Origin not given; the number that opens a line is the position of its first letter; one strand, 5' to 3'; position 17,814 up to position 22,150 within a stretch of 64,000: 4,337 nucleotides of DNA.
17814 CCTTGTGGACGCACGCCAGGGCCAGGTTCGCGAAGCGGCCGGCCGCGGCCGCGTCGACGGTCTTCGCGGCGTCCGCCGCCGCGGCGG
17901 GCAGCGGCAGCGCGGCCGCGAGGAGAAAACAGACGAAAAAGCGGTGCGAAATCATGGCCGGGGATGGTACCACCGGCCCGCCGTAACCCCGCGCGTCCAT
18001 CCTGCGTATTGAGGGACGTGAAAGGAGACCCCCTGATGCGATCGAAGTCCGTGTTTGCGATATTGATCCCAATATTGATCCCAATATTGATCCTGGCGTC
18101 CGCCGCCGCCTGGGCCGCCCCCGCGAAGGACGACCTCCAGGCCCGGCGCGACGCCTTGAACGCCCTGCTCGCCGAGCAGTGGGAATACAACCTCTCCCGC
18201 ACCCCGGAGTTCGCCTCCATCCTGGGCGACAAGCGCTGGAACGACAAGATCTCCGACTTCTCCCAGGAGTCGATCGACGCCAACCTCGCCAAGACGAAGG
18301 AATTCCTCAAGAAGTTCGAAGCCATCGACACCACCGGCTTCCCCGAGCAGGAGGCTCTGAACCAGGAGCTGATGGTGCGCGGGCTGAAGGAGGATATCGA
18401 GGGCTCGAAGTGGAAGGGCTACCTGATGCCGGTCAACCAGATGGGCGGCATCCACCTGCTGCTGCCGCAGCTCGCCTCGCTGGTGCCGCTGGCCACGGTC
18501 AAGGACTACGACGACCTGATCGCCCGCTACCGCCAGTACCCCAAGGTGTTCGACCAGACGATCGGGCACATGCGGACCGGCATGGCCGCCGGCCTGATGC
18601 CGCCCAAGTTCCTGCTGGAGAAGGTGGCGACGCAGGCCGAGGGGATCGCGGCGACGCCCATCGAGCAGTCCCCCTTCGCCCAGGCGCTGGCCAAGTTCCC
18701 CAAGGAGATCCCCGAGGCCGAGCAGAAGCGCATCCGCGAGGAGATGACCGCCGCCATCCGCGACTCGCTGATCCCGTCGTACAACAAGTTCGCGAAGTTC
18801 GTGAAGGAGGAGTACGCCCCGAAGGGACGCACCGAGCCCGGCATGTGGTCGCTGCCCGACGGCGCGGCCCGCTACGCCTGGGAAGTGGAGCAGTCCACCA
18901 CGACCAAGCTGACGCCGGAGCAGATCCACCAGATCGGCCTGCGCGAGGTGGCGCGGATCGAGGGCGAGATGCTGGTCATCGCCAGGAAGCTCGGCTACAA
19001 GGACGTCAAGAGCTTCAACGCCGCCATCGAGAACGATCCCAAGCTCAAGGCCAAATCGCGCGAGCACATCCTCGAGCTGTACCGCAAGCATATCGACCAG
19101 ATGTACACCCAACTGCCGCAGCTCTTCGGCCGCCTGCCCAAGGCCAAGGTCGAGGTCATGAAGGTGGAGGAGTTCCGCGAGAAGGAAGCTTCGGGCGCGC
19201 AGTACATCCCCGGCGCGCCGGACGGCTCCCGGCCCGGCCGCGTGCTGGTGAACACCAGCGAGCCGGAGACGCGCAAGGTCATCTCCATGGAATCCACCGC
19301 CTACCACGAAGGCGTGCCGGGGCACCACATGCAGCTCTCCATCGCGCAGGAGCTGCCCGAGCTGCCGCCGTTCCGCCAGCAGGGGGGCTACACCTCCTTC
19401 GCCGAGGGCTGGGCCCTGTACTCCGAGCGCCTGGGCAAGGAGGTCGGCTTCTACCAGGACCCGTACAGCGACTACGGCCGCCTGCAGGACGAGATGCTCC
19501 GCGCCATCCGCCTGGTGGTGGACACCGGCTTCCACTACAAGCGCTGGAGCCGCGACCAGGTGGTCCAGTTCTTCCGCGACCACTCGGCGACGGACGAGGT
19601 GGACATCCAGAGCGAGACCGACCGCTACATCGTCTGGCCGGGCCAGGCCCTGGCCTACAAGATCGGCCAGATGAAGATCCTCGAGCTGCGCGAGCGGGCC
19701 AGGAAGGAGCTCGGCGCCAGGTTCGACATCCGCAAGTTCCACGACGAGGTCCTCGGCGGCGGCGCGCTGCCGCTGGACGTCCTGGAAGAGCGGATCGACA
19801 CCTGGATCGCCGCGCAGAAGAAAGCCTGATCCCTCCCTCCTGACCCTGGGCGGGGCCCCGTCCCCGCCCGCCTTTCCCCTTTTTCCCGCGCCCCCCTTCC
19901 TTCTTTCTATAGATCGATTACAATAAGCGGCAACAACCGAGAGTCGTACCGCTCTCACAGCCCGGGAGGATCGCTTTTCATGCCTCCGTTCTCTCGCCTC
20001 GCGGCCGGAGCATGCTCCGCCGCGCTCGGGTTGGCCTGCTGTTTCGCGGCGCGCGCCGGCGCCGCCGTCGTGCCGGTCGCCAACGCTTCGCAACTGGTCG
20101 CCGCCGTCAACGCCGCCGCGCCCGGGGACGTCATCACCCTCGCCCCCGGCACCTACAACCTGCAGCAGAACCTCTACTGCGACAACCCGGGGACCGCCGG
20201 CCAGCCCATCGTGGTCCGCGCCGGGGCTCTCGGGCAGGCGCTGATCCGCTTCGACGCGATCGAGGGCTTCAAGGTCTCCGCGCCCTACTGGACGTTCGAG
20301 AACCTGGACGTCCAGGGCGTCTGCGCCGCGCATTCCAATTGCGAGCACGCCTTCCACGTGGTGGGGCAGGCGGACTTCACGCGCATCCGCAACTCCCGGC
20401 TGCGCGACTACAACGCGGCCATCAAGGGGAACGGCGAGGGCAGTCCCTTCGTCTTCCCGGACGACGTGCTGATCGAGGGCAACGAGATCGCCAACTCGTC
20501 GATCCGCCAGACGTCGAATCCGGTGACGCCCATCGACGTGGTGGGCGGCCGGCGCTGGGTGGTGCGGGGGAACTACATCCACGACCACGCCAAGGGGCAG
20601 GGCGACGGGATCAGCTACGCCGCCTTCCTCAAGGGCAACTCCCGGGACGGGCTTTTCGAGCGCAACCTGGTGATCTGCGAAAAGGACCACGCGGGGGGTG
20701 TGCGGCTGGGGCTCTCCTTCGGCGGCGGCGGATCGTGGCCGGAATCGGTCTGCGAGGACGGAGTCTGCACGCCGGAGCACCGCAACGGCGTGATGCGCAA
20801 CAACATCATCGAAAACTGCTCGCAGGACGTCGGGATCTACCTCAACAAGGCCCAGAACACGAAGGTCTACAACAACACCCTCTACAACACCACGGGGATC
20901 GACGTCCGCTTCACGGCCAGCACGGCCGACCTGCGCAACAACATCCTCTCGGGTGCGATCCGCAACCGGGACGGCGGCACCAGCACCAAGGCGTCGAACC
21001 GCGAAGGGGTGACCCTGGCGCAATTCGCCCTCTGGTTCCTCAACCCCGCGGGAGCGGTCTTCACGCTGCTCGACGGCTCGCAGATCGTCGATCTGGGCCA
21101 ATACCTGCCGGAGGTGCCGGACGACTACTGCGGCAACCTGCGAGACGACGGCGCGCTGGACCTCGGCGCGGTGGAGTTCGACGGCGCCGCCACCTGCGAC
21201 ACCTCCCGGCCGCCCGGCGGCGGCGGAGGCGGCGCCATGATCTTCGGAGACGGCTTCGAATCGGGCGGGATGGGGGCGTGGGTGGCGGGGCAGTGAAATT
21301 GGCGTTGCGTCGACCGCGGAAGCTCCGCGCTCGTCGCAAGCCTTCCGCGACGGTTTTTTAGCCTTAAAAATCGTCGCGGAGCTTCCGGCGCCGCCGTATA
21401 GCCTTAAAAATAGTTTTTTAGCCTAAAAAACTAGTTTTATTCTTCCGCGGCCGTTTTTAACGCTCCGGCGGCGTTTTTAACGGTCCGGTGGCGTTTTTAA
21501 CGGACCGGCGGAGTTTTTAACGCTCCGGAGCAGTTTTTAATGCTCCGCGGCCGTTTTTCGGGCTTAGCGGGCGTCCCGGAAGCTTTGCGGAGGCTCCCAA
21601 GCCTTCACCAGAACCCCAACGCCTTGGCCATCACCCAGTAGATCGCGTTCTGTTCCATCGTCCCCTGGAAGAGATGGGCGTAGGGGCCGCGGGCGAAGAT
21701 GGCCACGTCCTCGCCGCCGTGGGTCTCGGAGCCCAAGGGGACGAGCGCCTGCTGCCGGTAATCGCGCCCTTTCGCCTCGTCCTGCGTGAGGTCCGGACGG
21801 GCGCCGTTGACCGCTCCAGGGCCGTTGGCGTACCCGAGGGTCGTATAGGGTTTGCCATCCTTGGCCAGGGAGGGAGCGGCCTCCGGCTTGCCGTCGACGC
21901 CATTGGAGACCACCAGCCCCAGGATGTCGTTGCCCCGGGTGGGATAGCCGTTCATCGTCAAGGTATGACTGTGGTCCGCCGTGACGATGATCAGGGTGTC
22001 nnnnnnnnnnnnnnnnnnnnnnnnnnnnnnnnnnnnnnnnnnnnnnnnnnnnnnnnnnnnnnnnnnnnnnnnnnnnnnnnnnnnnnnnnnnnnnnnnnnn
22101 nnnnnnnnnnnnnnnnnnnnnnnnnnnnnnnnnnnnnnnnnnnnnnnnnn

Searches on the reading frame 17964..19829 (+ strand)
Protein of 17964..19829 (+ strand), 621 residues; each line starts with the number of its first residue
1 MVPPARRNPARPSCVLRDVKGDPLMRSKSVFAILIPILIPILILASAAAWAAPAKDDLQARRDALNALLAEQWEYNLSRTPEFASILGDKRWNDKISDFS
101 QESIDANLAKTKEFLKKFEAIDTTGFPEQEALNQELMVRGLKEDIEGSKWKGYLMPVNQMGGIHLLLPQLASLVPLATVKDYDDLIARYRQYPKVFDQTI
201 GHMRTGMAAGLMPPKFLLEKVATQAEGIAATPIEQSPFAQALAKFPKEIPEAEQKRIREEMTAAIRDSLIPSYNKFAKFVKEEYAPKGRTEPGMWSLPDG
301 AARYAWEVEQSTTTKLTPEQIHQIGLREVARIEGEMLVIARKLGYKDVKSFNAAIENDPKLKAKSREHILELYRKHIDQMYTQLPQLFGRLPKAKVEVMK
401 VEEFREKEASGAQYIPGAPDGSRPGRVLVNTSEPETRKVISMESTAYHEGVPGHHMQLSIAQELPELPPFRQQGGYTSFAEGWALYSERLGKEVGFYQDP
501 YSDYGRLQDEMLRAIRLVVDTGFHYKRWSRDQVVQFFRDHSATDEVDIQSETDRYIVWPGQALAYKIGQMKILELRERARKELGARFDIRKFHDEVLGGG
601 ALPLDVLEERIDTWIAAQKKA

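Call 4: search_protein_families(library=pfam, proteins=[window:17964-19829:+])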
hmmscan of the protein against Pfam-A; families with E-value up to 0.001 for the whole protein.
window:17964-19829:+ (621 aa): 1 family
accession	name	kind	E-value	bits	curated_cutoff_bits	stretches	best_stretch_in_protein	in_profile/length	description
PF05960.17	DUF885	-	1.3e-184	616.2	32.4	1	81-611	1-532/532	Bacterial protein of unknown function (DUF885)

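Call 17: find_encoding_contigs(protein=window:17964-19829:+, flank=10000, max_places=10)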
Protein window:17964-19829:+ (621 aa): no gene with exactly this product is on record in the collection.

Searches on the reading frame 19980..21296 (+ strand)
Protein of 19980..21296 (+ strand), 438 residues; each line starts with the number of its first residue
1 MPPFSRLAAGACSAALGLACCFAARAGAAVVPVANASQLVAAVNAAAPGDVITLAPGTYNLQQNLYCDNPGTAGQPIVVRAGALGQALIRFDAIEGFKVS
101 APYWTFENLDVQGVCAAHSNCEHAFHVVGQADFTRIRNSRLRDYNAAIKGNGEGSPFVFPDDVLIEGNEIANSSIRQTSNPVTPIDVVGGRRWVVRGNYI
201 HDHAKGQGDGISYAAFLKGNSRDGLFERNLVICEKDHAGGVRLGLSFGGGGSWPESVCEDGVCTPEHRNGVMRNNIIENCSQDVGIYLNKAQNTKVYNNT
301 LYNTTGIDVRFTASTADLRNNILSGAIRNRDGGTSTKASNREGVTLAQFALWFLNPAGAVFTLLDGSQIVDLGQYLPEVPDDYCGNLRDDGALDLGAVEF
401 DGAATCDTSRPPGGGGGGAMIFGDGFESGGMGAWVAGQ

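Call 4: search_protein_families(library=pfam, proteins=[window:19980-21296:+])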
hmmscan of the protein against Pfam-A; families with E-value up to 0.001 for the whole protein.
window:19980-21296:+ (438 aa): 4 families
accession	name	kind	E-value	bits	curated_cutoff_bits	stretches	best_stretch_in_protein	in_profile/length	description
PF13229.12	Beta_helix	-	1.9e-11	44.2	25.9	1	258-324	45-111/158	Right handed beta helix region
PF14592.12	Chondroitinas_B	-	4.6e-09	36.2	24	1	33-147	1-113/426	Chondroitinase B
PF05048.19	NosD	-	3.4e-06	27.1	23.6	1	259-342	82-162/212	Periplasmic copper-binding protein (NosD)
PF07602.17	DUF1565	-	0.00045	20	20.3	0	270-327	111-169/257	Protein of unknown function (DUF1565)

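Call 18: find_encoding_contigs(protein=window:19980-21296:+, flank=10000, max_places=10)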
Protein window:19980-21296:+ (438 aa): no gene with exactly this product is on record in the collection.

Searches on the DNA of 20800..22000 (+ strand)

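Call 5: search_rna_families(source=window, start=20800, end=22000, threshold=evalue, max_evalue=10)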
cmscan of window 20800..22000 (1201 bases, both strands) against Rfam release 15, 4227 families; matches with E-value up to 10: 5.
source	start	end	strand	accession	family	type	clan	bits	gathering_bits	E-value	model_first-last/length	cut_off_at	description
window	21333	21389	+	RF03816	MIR6297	Gene; miRNA;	-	17.7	114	4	1-107/107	no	MIR6297 microRNA precursor family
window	21413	21530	-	RF00340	SNORA36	Gene; snRNA; snoRNA; HACA-box;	CL00035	16.6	43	6.5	1-132/132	no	Small nucleolar RNA SNORA36 family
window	21819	21867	-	RF00606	SNORD93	Gene; snRNA; snoRNA; CD-box;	-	16.3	60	9.3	1-74/74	no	Small nucleolar RNA SNORD93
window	21788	21822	-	RF01843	neisseria_FSE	Cis-reg; frameshift_element;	-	15.3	50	4.5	1-40/40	no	neiserria ribosomal frameshift element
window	21352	21435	+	RF01390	isrG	Gene; sRNA;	-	10.6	100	3.2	1-279/279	no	isrG Hfq binding RNA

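Call 57: search_dna_similar(query=window:21297-21604:+, collection=plasmids, mode=distant, max_evalue=0.01)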
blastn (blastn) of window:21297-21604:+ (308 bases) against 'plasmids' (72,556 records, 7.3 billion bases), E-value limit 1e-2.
No match.

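Call 58: search_dna_similar(query=window:21297-21604:+, collection=phages, mode=distant, max_evalue=0.01)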
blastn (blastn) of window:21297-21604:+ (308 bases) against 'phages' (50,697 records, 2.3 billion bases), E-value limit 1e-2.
No match.
